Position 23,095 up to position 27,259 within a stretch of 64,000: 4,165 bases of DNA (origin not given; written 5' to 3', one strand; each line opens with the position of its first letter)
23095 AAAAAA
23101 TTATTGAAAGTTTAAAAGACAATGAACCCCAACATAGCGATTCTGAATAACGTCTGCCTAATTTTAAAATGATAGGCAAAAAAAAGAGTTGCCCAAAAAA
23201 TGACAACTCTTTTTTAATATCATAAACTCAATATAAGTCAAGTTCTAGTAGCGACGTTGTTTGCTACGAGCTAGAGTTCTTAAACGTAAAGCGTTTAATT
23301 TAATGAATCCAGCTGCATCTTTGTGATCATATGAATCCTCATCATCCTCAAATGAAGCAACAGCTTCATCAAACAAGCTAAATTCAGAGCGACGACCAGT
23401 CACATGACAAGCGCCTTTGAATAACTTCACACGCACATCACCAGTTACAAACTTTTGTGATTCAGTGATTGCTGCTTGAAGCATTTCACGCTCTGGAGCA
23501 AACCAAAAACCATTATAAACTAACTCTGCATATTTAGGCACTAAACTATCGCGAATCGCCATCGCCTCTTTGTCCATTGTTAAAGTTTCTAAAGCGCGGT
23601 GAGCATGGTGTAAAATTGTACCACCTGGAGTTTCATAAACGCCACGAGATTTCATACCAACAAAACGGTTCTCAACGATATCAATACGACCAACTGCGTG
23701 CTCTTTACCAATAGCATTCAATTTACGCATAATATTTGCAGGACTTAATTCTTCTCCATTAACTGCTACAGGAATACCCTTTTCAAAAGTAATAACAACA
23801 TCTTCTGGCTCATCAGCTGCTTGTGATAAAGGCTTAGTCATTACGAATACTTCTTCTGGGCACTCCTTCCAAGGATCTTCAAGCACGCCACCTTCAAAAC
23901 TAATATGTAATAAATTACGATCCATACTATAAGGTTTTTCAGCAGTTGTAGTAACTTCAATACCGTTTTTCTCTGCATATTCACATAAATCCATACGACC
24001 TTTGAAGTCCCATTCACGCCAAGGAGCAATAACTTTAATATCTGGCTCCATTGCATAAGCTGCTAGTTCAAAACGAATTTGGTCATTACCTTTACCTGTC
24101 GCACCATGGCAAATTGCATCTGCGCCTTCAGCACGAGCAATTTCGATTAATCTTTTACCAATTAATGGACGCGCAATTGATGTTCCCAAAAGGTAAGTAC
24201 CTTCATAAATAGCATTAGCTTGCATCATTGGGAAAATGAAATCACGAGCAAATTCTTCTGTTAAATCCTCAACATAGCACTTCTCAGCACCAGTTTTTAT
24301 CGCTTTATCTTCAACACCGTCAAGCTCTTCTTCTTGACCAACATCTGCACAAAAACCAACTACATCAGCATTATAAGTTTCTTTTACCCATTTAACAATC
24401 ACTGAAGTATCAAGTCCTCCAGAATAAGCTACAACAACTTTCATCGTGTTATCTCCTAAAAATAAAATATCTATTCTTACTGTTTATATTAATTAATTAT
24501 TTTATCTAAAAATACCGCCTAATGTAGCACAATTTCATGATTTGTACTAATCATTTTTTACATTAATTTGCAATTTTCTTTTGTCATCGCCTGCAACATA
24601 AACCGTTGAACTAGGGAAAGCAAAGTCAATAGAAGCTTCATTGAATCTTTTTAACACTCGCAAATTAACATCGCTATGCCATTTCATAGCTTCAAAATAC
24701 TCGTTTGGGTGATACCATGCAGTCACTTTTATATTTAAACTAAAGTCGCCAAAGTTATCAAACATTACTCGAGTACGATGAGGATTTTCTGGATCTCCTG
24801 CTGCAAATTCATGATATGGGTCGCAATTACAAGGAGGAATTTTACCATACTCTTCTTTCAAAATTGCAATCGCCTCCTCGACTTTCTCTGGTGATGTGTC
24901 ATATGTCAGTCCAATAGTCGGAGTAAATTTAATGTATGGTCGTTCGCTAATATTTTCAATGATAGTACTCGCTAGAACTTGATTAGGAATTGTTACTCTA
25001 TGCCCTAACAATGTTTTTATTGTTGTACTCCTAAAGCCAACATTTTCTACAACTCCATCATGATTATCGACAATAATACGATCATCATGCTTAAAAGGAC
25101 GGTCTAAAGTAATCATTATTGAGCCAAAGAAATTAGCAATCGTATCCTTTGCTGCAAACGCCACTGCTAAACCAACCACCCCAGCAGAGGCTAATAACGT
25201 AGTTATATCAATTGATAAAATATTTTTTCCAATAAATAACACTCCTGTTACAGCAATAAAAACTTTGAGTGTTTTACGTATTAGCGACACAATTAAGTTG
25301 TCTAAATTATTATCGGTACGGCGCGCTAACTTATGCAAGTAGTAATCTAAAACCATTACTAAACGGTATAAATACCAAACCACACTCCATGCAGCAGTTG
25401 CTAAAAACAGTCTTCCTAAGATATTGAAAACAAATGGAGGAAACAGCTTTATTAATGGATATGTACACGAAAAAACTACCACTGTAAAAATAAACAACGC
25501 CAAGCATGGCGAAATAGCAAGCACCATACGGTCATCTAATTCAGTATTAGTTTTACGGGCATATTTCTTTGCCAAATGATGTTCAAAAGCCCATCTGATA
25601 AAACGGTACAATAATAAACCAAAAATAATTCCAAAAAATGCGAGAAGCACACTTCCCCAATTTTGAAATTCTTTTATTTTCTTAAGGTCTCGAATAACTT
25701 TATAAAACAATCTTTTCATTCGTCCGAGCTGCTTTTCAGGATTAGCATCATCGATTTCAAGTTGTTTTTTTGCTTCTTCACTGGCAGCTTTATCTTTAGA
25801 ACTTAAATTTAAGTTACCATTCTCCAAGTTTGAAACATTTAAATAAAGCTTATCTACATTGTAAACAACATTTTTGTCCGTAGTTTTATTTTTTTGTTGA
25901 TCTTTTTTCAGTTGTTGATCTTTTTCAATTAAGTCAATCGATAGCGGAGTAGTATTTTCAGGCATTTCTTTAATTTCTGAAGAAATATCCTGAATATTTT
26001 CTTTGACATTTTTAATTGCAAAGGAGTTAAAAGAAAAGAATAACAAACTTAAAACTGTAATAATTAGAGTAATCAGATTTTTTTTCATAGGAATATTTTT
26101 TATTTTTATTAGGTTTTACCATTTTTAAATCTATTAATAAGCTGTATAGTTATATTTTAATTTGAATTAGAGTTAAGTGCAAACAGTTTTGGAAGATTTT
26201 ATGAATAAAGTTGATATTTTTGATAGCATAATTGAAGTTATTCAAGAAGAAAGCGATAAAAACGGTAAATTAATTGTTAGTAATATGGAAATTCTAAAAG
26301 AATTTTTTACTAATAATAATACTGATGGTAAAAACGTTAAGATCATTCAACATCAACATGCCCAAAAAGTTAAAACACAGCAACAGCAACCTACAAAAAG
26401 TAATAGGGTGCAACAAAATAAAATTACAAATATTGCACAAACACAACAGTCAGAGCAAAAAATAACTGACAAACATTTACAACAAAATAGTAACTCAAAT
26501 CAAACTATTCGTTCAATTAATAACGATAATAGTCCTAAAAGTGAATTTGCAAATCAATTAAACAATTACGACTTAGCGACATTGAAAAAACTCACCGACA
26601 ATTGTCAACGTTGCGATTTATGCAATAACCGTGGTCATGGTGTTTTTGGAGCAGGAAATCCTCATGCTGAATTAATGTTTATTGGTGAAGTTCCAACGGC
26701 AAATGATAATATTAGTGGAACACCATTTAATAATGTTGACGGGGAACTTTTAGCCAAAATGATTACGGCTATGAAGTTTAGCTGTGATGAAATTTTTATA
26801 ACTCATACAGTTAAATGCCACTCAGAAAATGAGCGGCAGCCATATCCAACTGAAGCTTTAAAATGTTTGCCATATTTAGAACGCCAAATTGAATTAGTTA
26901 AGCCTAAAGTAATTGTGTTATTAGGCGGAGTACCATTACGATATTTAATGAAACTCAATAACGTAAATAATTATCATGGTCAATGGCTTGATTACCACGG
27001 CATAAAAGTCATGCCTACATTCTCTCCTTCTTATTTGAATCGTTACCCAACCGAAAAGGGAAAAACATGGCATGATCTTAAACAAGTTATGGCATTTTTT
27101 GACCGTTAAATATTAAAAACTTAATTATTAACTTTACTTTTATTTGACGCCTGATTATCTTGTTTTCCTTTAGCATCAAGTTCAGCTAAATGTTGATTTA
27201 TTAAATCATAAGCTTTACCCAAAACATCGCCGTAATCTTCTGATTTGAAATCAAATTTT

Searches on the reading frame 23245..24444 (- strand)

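Call 36: search_protein_families(library=pfam, proteins=[window:23245-24444:-], max_evalue=0.00001)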
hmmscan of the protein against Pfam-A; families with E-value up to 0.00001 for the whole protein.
window:23245-24444:- (399 aa): 2 families
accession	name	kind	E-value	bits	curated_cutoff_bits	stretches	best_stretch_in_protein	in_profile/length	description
PF20979.2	Arginosuc_syn_C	-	8.1e-85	284.3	27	1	172-389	1-217/219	Arginosuccinate synthase C-terminal domain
PF00764.25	Arginosuc_synth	-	3e-64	216.4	27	1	2-163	1-162/162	Arginosuccinate synthase N-terminal HUP domain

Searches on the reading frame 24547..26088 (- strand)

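Call 36: search_protein_families(library=pfam, proteins=[window:24547-26088:-], max_evalue=0.00001)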
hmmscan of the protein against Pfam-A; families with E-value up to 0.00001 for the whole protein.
window:24547-26088:- (513 aa): 2 families
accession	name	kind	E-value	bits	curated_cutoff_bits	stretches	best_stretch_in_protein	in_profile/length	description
PF00924.24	MS_channel_2nd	-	4.1e-18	65.7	20.2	1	315-381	1-67/68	Mechanosensitive ion channel, beta-domain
PF21082.3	MS_channel_3rd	-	1.1e-11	45.4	21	1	391-489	4-88/88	Mechanosensitive ion channel MscS, C-terminal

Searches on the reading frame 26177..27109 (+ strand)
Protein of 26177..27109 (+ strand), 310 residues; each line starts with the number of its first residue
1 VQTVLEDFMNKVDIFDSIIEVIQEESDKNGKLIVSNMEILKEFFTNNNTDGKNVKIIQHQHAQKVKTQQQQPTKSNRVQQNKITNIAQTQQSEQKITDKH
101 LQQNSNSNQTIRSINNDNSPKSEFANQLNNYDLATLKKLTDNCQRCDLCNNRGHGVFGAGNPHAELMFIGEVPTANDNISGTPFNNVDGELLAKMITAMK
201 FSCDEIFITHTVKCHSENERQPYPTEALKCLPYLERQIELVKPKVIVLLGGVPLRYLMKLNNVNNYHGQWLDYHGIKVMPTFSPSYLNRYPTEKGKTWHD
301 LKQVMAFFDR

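Call 37: search_protein_families(library=pfam, proteins=[window:26177-27109:+], max_evalue=0.00001)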
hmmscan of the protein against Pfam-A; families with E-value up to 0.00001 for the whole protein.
window:26177-27109:+ (310 aa): 1 family
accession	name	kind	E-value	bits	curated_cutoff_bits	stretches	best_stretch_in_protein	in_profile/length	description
PF03167.25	UDG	-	7.5e-32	110.8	24.3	1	157-302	1-141/141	Uracil DNA glycosylase superfamily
